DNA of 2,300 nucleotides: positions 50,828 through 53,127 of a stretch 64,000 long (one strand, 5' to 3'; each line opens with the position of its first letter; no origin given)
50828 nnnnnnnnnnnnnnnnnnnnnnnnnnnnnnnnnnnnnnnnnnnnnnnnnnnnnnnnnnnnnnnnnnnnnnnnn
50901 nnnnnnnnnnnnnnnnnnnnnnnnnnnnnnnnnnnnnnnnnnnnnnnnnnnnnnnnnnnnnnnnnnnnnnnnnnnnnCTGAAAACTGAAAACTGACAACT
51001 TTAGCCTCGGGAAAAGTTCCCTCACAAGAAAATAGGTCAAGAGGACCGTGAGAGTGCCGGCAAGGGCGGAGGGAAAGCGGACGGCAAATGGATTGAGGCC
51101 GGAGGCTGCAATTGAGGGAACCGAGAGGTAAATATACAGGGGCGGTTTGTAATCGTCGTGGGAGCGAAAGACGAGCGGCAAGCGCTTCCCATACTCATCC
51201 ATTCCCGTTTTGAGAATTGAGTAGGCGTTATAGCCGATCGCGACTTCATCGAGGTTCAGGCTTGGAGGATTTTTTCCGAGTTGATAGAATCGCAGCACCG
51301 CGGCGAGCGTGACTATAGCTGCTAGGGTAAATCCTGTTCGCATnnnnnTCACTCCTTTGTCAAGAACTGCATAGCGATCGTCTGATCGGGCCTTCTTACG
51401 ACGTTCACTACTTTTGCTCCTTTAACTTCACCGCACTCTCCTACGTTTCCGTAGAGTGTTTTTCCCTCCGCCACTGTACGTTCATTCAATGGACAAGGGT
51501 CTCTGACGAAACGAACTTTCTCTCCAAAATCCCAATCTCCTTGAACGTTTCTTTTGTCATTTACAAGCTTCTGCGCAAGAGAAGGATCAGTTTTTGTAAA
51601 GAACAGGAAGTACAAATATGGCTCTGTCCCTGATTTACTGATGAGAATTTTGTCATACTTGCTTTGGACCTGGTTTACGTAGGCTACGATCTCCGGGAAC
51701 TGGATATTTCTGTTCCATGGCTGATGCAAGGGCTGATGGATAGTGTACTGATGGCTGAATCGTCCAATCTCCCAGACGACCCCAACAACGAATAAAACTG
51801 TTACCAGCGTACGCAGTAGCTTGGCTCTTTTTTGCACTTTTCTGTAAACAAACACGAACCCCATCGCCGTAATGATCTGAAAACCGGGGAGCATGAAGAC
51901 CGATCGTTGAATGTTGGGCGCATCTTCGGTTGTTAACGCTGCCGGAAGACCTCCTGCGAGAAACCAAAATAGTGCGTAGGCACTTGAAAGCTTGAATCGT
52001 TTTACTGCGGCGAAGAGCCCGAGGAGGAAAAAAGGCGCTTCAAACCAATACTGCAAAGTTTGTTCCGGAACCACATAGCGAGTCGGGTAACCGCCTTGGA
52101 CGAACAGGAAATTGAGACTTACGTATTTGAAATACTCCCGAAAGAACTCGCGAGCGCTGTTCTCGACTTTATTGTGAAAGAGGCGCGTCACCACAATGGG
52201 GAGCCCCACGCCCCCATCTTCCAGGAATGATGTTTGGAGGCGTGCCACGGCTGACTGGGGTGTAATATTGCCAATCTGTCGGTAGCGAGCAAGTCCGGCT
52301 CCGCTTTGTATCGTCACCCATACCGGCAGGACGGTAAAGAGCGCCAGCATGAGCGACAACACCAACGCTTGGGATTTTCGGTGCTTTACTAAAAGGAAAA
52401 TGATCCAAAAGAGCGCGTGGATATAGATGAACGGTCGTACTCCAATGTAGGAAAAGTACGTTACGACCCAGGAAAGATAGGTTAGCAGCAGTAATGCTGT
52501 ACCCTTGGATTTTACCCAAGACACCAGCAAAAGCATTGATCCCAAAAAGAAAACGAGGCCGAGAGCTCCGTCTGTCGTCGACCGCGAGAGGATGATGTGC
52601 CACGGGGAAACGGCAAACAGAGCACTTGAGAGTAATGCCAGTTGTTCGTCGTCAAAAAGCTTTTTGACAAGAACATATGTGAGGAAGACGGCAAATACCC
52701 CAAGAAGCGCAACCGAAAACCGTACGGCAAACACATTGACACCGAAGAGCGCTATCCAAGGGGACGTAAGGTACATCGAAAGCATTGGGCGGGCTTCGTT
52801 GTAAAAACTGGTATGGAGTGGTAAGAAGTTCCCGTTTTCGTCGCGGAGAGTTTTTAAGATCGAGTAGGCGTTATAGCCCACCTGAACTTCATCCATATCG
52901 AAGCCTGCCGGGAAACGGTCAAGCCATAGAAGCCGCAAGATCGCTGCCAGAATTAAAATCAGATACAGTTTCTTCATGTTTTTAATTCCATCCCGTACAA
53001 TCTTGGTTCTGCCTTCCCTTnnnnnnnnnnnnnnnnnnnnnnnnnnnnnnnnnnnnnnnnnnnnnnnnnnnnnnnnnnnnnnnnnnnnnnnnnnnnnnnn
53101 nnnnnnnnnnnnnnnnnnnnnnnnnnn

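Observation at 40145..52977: Tandem array of five ArnT/PMT-like GT-C paralogs (six with the adjoining ArnT-like 41773..43323) whose one hypervariable loop is built from heptanucleotide tandem repeats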

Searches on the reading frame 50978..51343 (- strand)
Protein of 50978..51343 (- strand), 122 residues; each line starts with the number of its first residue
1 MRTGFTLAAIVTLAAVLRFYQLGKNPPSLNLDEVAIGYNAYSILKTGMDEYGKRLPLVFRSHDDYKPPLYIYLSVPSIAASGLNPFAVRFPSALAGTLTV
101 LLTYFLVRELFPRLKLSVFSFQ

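Call 77: find_homologous_proteins(query=window:50978-51343:-, max_evalue=1e-25)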
Query seq(122 aa) (122 aa): 151 proteins with E <= 1e-25 among 536 candidates; the best 120 are listed.
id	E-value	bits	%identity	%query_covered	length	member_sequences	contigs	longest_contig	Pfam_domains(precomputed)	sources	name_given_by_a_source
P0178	9.2e-70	250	97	100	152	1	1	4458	PF02366.25,PF13231.13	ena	-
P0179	5.7e-47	176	82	84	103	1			-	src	-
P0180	6.6e-44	167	68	98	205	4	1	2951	PF02366.25,PF13231.13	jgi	-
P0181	8.3e-44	166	66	98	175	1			PF02366.25,PF02516.21,PF13231.13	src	-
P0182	7.4e-43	163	69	91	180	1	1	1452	PF02366.25,PF02516.21,PF13231.13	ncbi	ncbi:MAG: glycosyltransferase family 39 protein, partial [Patescibacteria group bacterium]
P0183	1.3e-42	162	70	84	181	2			PF02366.25,PF13231.13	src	-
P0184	3.6e-41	158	65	96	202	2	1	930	PF02366.25,PF13231.13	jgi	-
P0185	5.7e-41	157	66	84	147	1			PF02366.25,PF13231.13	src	-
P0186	8.0e-41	157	68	89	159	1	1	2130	PF13231.13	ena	-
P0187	1.0e-40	156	72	91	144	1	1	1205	PF02366.25,PF13231.13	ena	-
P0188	1.0e-40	156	63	98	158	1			PF02366.25,PF13231.13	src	-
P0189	1.2e-40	156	65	98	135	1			PF02366.25,PF13231.13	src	-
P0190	3.5e-40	155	70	80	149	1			PF13231.13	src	-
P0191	4.5e-40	154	70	84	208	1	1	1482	PF02366.25,PF13231.13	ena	-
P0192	6.9e-40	154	66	88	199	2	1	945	PF02366.25,PF13231.13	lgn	-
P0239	1.8e-33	133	66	83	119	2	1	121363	PF02366.25,PF13231.13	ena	-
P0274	2.2e-30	123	64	85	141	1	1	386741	PF02366.25,PF13231.13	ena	-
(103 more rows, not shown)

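Call 79: find_encoding_contigs(protein=P0239, flank=3000, max_places=3)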
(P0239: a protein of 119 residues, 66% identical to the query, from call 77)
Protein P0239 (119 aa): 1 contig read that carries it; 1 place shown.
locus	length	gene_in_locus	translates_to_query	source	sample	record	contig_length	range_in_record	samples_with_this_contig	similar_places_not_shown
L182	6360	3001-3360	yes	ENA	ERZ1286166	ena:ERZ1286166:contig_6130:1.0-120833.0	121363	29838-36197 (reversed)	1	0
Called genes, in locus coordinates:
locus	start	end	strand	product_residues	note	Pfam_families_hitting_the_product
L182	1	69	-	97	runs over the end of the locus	-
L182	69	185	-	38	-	-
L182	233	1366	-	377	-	PF19830:DUF6311 (weak)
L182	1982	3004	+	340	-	-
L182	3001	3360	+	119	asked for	PF02366:PMT, PF13231:PMT_2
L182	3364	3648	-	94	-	-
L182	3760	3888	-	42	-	-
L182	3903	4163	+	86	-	-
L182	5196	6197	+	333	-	-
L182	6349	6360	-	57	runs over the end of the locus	-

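Call 80: find_encoding_contigs(protein=P0274, flank=3000, max_places=3)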
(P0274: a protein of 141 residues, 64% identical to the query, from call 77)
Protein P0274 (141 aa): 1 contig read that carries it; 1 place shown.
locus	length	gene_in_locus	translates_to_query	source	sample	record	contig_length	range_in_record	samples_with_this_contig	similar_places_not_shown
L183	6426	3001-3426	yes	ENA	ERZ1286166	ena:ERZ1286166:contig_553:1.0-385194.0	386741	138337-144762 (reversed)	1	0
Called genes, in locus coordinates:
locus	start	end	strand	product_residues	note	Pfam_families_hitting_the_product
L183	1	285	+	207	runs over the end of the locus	PF00535:Glycos_transf_2, PF13641:Glyco_tranf_2_3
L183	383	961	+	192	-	PF13231:PMT_2 (weak)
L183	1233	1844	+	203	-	-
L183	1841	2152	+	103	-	-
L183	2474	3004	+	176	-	-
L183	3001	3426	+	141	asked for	PF02366:PMT, PF13231:PMT_2 (weak)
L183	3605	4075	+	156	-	-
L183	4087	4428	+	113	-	-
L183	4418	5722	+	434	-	-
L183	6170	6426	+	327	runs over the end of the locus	-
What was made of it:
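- Truncated family fragments on long contigs from ERZ1286166 come from an indel-ridden long-read assembly (calls 79, 80).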

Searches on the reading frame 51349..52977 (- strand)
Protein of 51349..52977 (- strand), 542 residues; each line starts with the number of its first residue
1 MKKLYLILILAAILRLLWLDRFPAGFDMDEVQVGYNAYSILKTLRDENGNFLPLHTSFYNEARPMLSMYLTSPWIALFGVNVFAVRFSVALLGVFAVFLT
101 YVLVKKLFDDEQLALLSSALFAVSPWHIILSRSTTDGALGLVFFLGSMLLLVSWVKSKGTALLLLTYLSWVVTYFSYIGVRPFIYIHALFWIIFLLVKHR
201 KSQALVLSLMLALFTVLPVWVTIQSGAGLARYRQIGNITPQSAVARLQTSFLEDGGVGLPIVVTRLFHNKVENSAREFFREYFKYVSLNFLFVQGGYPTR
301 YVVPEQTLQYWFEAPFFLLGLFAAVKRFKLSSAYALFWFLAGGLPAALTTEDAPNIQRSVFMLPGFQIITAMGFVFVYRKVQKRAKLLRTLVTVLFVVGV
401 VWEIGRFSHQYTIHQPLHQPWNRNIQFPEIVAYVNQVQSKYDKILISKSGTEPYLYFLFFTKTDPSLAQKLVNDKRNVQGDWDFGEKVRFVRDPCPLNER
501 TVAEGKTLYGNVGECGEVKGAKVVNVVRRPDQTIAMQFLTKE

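Call 10: search_protein_families(library=pfam, proteins=[window:51349-52977:-], max_evalue=0.01)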
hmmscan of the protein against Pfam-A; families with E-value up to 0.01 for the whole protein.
window:51349-52977:- (542 aa): 2 families
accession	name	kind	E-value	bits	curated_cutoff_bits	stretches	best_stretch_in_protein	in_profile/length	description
PF13231.12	PMT_2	-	5.7e-08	33.6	26.1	1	63-220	2-158/160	Dolichyl-phosphate-mannose-protein mannosyltransferase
PF02366.24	PMT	-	0.0019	18.2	22.7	1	77-221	76-232/245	Dolichyl-phosphate-mannose-protein mannosyltransferase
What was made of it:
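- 51349..52977 (-): Paralog I, GT-C, 542 aa, with the ground-state 4-residue turn (DDEQ) and no array. PF13231 33.6 bits (call 10).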

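Call 11: search_protein_families(library=ncbifam, proteins=[window:51349-52977:-], max_evalue=0.01)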
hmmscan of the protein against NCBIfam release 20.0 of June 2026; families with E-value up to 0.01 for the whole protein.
window:51349-52977:- (542 aa): 0 families
